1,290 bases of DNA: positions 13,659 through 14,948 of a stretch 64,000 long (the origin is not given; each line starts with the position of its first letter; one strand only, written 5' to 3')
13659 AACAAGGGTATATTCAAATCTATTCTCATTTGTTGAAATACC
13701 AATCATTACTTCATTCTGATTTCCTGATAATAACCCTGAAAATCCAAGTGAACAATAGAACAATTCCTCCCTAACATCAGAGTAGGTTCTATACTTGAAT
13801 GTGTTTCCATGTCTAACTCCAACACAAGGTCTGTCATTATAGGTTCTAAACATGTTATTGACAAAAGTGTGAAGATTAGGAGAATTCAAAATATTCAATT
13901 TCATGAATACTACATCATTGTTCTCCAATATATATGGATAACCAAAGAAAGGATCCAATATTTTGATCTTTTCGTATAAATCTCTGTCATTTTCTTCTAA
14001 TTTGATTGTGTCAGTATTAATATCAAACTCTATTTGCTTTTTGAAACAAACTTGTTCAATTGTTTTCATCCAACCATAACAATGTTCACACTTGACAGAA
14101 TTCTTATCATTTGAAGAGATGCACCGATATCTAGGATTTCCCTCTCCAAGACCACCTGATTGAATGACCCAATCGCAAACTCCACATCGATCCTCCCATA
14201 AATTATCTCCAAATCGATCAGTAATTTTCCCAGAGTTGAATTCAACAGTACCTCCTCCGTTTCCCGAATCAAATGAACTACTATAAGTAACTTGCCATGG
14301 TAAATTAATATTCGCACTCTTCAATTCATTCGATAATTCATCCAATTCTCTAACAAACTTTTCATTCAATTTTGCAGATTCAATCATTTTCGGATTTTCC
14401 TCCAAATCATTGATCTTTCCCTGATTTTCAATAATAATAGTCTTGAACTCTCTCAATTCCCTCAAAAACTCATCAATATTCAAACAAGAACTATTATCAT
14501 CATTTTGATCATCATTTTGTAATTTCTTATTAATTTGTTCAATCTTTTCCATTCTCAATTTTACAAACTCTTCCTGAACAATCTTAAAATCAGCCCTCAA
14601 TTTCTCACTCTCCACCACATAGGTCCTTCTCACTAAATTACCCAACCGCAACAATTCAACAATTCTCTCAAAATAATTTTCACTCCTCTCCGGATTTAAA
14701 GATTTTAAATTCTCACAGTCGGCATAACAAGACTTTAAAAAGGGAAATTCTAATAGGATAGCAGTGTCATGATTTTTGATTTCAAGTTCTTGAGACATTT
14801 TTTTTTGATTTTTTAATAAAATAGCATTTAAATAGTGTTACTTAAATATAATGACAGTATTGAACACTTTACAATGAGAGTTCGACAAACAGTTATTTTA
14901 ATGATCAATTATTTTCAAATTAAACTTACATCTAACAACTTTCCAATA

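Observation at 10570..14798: Intron-containing NRPS-like A-T-R (adenylation-PCP-reductase) gene with an unrecognised N-terminal Cys4/coiled-coil domain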

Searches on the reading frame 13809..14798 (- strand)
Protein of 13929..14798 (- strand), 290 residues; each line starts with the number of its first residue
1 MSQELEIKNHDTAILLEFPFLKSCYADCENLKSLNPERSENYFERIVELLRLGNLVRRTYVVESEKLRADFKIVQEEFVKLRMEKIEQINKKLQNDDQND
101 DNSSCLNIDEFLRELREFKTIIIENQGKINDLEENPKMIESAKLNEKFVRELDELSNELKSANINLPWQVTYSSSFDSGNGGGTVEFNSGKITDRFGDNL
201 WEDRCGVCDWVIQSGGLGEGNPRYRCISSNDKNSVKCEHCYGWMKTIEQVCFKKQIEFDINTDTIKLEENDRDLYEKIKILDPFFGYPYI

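Call 23: search_protein_representatives(protein=window:13929-14798:-)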
Query: 290 residues. Proteins with E-value up to 0.001 (for the whole library): 25; up to 1e-10: 9; up to 1e-30: 2. The best 25 are listed.
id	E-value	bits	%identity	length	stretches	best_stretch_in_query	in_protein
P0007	1.1e-124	431.7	97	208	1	1-207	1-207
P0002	6.7e-73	261.8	49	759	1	14-290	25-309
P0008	8.0e-29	117.1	40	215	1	32-241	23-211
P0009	1.4e-17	80.2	27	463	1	57-279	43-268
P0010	2.2e-12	63.1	28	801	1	52-273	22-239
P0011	5.2e-12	61.9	35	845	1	104-242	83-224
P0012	5.6e-12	61.8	24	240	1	51-256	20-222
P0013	2.2e-11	59.9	29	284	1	142-270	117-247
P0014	6.5e-11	58.3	30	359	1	109-248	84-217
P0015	2.7e-10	56.3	29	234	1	72-230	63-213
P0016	1.2e-08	50.9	31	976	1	107-253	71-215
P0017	2.3e-08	49.9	30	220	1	47-230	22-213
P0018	4.1e-08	49.1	39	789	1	160-242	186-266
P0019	4.1e-08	49.1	33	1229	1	92-245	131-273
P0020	2.1e-07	46.8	31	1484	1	106-243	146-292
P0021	3.1e-07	46.3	50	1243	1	179-228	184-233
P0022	6.1e-07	45.3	31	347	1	146-240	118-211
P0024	5.8e-06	42.1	37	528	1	148-241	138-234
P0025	6.5e-06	41.9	29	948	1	66-251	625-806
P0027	4.7e-05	39.1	35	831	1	151-237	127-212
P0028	7.7e-05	38.4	28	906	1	109-241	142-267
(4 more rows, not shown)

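Call 25: list_cluster_members(proteins=[P0007, P0009, P0010, P0011, P0016, P0018, P0019, P0020, P0021, P0027])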
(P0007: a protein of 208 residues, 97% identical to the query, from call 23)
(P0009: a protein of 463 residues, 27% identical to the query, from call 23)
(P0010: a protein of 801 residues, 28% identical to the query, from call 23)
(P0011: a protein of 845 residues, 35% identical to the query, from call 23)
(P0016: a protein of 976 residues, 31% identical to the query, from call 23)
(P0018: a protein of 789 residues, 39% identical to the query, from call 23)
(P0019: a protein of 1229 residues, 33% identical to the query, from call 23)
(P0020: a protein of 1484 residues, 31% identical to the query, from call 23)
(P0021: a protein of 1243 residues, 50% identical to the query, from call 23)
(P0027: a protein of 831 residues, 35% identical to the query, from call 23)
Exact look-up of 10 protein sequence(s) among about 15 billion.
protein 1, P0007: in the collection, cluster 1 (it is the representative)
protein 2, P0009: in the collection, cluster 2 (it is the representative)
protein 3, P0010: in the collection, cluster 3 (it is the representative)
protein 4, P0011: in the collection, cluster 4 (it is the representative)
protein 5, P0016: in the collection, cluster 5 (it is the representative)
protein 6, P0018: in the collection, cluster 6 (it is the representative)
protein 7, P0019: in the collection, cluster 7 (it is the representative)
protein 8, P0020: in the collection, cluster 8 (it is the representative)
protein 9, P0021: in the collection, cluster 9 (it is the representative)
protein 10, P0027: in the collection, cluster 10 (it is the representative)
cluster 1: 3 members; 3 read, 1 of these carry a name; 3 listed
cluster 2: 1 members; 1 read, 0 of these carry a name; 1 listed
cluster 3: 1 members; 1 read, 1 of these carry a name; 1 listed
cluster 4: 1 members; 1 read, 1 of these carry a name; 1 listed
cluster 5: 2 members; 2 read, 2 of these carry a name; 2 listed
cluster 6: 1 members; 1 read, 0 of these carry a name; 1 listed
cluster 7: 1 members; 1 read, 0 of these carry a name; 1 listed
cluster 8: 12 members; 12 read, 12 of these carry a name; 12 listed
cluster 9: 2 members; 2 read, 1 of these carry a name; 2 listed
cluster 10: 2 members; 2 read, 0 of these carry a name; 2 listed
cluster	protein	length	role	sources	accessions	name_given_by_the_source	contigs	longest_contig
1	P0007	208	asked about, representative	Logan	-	-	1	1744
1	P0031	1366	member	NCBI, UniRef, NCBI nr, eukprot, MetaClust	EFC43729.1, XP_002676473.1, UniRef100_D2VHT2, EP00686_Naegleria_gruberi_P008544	predicted protein [Naegleria gruberi] | Predicted protein n=1 Tax=Naegleria gruberi TaxID=5762 RepID=D2VHT2_NAEGR | uncharacterized protein NAEGRDRAFT_68436 [Naegleria gruberi]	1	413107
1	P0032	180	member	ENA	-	-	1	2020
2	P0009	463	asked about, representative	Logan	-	-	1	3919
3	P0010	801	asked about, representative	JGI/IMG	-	long-chain acyl-CoA synthetase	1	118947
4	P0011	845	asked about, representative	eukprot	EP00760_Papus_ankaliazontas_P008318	PhM_4_TR13727/c0_g1_i2/m.39686/K01897/ACSL, fadD; long-chain acyl-CoA synthetase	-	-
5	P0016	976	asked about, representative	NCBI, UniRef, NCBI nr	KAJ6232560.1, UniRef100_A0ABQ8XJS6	long-chain-fatty-acid--coa ligase [Anaeramoeba flamelloides] | Long-chain-fatty-acid--coa ligase n=1 Tax=Anaeramoeba flamelloides TaxID=1746091 ...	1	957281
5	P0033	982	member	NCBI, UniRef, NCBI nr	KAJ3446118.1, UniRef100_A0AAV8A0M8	long-chain-fatty-acid--coa ligase [Anaeramoeba flamelloides] | Long-chain-fatty-acid--coa ligase n=1 Tax=Anaeramoeba flamelloides TaxID=1746091 ...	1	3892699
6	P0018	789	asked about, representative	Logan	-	-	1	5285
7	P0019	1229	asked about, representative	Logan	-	-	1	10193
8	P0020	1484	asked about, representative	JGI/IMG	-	long-subunit acyl-CoA synthetase (AMP-forming)/thioester reductase-like protein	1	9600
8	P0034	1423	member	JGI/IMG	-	long-subunit acyl-CoA synthetase (AMP-forming)/thioester reductase-like protein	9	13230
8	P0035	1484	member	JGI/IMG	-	long-subunit acyl-CoA synthetase (AMP-forming)/thioester reductase-like protein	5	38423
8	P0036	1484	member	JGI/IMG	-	long-subunit acyl-CoA synthetase (AMP-forming)/thioester reductase-like protein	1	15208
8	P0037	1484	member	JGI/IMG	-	long-subunit acyl-CoA synthetase (AMP-forming)/thioester reductase-like protein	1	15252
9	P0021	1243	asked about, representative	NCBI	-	-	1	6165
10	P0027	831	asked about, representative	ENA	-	-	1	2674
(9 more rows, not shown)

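Call 28: search_protein_families(library=pfam, proteins=[P0010, P0011, P0016, P0019, P0020, P0021, P0025, P0027, P0028], max_evalue=0.001)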
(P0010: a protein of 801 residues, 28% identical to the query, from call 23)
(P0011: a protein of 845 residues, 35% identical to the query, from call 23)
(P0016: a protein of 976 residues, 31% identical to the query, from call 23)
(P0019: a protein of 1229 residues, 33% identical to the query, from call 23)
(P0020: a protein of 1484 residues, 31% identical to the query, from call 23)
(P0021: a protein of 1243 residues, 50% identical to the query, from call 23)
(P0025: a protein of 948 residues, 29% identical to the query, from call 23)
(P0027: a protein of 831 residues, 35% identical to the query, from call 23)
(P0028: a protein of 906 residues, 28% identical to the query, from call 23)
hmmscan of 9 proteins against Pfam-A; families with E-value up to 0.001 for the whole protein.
P0010 (801 aa): 2 families
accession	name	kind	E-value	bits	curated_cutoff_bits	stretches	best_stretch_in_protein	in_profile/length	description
PF00501.34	AMP-binding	-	2.4e-54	185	29.9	1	266-637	11-384/384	AMP-binding enzyme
PF13193.12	AMP-binding_C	-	0.00053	21.3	24.5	0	694-759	2-65/76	AMP-binding enzyme C-terminal domain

P0011 (845 aa): 1 family
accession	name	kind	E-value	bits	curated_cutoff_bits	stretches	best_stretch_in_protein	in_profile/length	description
PF00501.34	AMP-binding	-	3.4e-49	168.1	29.9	1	290-676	11-384/384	AMP-binding enzyme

P0016 (976 aa): 1 family
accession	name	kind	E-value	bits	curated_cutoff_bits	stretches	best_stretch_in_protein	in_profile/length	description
PF00501.34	AMP-binding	-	8.7e-42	143.7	29.9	1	359-791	48-384/384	AMP-binding enzyme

P0019 (1229 aa): 1 family
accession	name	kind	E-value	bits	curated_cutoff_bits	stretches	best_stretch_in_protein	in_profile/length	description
PF00501.34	AMP-binding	-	2.9e-22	79.5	29.9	1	473-693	48-242/384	AMP-binding enzyme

P0020 (1484 aa): 5 families
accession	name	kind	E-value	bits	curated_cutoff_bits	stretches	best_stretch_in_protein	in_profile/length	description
PF07993.18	NAD_binding_4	-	8.1e-31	107.5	20.1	1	1096-1370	1-257/258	Male sterility protein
PF00501.34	AMP-binding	-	8e-23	81.3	29.9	1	365-741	19-375/384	AMP-binding enzyme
PF00550.31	PP-binding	-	7.1e-07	29.8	20.8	1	929-970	2-43/67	Phosphopantetheine attachment site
PF01370.27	Epimerase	-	7.1e-06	26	20.9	1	1095-1304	2-161/240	NAD dependent epimerase/dehydratase family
PF23297.2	ACP_SdgA_C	-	0.00049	20.6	27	0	921-970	6-55/95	Highly reducing polyketide synthase sdgA, C-terminal ACP domain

P0021 (1243 aa): 1 family
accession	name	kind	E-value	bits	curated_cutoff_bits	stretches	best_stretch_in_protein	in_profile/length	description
PF00501.34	AMP-binding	-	9.8e-24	84.3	29.9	2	436-673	48-242/384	AMP-binding enzyme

P0025 (948 aa): 1 family
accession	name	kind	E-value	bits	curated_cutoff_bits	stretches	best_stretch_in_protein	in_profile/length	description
PF00501.34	AMP-binding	-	9.5e-39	133.7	29.9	1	10-415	5-384/384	AMP-binding enzyme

P0027 (831 aa): 1 family
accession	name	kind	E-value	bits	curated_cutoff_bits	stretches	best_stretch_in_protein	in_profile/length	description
PF00501.34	AMP-binding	-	4.7e-32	111.7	29.9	2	256-490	8-248/384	AMP-binding enzyme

P0028 (906 aa): 0 families

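Call 33: search_protein_families(library=pfam, alignment_id=A1, max_evalue=10)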
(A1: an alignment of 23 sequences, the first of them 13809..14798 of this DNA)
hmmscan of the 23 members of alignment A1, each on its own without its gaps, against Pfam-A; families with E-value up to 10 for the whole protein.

A. member 1, window:13809-14798:- (330 aa): 3 families
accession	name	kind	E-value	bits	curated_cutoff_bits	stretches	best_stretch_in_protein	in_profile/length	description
PF03462.23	PCRF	-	0.031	14.5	24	1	84-164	3-85/194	PCRF domain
PF24704.1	DUF7667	-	0.075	13.7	27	1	130-160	20-50/76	Family of unknown function (DUF7667)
PF22949.1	HRI2_3H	-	0.17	12.2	27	1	35-88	22-75/80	Heme-regulated eIF-2-alpha kinase, helical domain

B. families by the number of members that match (of 23 scanned): 82 families (the first 25 are shown)
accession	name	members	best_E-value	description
PF23546.1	Zn_ribbon_TOP3B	2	0.0079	DNA topoisomerase 3-beta zinc ribbon domain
PF21272.3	FYVE_CARP1-2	2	0.022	E3 ubiquitin-protein ligase CARP1/2, FYVE/PHD zinc finger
PF03462.23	PCRF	2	0.031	PCRF domain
PF00130.28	C1_1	2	0.031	Phorbol esters/diacylglycerol binding domain (C1 domain)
PF25299.1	ZZ_ADA2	2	0.067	ADA2 ZZ-type zing finger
PF02403.27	Seryl_tRNA_N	2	0.12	Seryl-tRNA synthetase N-terminal domain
PF02601.20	Exonuc_VII_L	2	0.15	Exonuclease VII, large subunit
PF00569.23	ZZ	2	1.1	Zinc finger, ZZ type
PF20213.3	DUF6573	1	0.00083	Family of unknown function (DUF6573)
PF07889.17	DUF1664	1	0.004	Protein of unknown function (DUF1664)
PF05478.16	Prominin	1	0.0046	Prominin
PF15919.11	HicB_lk_antitox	1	0.0071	HicB_like antitoxin of bacterial toxin-antitoxin system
PF23217.2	DUF7066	1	0.0071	Domain of unknown function (DUF7066)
PF12910.14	PHD_like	1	0.024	Antitoxin of toxin-antitoxin, RelE / RelB, TA system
PF16526.10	CLZ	1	0.027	C-terminal leucine zipper domain of cyclic nucleotide-gated channels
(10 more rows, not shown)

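Call 34: find_homologous_proteins(query=A1, max_evalue=0.001)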
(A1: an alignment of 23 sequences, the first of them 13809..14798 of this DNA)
Query A1 (23 sequences) (330 aa, profile of the alignment): 1 proteins with E <= 0.001 among 8000 candidates.
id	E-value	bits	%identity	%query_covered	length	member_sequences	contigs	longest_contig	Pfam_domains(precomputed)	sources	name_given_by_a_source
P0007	1.0e-41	161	96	63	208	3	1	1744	-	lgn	-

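Call 38: predict_structure(alignment_id=A1)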
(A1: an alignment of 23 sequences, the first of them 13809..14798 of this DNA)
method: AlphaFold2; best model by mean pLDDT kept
length: 330 residues; sequences in the alignment: 23
mean_pLDDT: 86.4   pTM: 0.77
mean pLDDT of the five models: 86.4, 85.6, 85.1, 84.6, 83.9
residues with pLDDT >= 90: 214; 70-90: 76; 50-70: 21; < 50: 19
segments of 3 or more residues with pLDDT < 50: 1-8, 180-189
pLDDT, mean of each block of 10 residues (from residue 1): 47 82 91 80 92 92 92 95 97 74 74 96 95 89 96 96 93 74 45 81 95 90 93 95 95 92 92 95 95 87 91 89 63
secondary structure, 60 per line:
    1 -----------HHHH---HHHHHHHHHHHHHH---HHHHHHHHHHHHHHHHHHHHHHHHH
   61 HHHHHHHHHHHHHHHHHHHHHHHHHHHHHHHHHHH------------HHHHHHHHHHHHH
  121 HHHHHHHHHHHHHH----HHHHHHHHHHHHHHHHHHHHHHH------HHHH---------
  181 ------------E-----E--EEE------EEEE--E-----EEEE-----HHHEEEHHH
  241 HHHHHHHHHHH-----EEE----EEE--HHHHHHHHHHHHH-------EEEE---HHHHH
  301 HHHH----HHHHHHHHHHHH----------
elements in order: H12-15 H19-32 H36-95 H108-134 H139-161 H168-171 E202-204 E211-214 E223-226 E235-237 H238-251 E257-259 E264-266 H269-281 E289-292 H296-304 H309-320

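Call 41: fold_search(model_id=the predicted structure, library=pdb)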
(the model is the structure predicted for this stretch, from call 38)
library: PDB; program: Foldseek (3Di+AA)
matches with E <= 10: 86; with E <= 0.001: 0
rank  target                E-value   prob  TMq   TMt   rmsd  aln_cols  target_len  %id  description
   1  9ync_A                1.4e+00  0.21  0.20  0.03  15.2       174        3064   16  Motor domains of phi-like human dynein-1 bound to dynactin-p150glued and LIS1 (released 2026-01-28)
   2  4ilo_A                1.7e+00  0.07  0.12  0.16  28.0       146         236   10  2.12A resolution structure of CT398 from Chlamydia trachomatis (released 2014-01-01)
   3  9cpb_6D               2.7e+00  0.35  0.24  0.52   6.0       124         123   14  Atomic model of bovine Fallopian tube cilia doublet microtubule (48-nm periodicity) (released 2024-10-30)
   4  9fqr_C5               2.8e+00  0.21  0.25  0.42  12.4       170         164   12  96-nm repeat of axonemal doublet microtubules from bovine sperm (released 2025-03-26)
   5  5vjs                  3.1e+00  0.10  0.16  0.24  29.3       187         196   13  De Novo Photosynthetic Reaction Center Protein Equipped with Heme B, a synthetic Zn porphyrin, and Zn(II) cations (released 2018-04-25)
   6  8dk2_D                3.1e+00  0.08  0.14  0.07  22.4       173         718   13  CryoEM structure of Pseudomonas aeruginosa PA14 JetABC in an unclamped state trapped in ATP dependent dimeric form (released 2022-10-05)
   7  6z0c_C                3.3e+00  0.15  0.18  0.30  29.4       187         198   14  Structure of in silico modelled artificial Maquette-3 protein (released 2021-03-17)
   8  5f5p_A                3.3e+00  0.11  0.16  0.27  25.2       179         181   18  Molecular Basis for Shroom2 Recognition by Rock1 (released 2016-10-19)
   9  6z0c_A                3.7e+00  0.15  0.18  0.29  29.4       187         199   14  Structure of in silico modelled artificial Maquette-3 protein (released 2021-03-17)
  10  9qxx_A                4.1e+00  0.04  0.13  0.07  21.8       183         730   14  JetABC DNA loaded state dimer (released 2025-10-01)
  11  5vju                  4.3e+00  0.08  0.16  0.23  29.9       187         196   13  De Novo Photosynthetic Reaction Center Protein Variant Equipped with His-Tyr H-bond, Heme B, and Cd(II) ions (released 2018-04-25)
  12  8v8v_D                4.7e+00  0.14  0.23  0.27  13.1       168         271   12  PI3Ka H1047R co-crystal structure with inhibitor in cryptic pocket near H1047R (compound 7). (released 2024-03-20)
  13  9cbc_B                4.7e+00  0.07  0.21  0.07  21.1       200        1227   14  Yersinia entomophaga holotoxin complex in pore conformation (released 2025-12-31)
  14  4tql_A                5.0e+00  0.08  0.18  0.25  12.1       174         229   18  Computationally designed three helix bundle (released 2014-10-15)
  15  2v1y_B                5.0e+00  0.06  0.16  0.27  17.4       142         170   15  Structure of a phosphoinositide 3-kinase alpha adaptor-binding domain (ABD) in a complex with the iSH2 domain from p85 (released 2007-07-24)
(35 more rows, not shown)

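Call 47: find_encoding_contigs(protein=P0035, flank=6000, max_places=2)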
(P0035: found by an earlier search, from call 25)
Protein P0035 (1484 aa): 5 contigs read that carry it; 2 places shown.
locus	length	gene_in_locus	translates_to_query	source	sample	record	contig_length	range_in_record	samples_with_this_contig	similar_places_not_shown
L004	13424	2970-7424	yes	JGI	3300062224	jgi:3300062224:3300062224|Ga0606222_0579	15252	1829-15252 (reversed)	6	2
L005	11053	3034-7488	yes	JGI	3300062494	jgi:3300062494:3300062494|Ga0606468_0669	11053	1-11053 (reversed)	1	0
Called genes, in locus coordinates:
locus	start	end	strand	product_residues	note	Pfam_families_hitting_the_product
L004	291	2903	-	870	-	-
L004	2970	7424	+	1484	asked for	PF00501:AMP-binding, PF00550:PP-binding (weak), PF01370:Epimerase (faint), PF07993:NAD_binding_4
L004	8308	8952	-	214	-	-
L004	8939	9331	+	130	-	-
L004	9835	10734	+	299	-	PF02585:PIG-L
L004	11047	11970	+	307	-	PF02585:PIG-L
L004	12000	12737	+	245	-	PF10294:Methyltransf_16, PF05175:MTS (weak)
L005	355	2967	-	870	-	-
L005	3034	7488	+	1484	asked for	PF00501:AMP-binding, PF00550:PP-binding (weak), PF01370:Epimerase (faint), PF07993:NAD_binding_4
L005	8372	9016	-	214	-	-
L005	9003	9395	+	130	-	-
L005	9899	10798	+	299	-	PF02585:PIG-L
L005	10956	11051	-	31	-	?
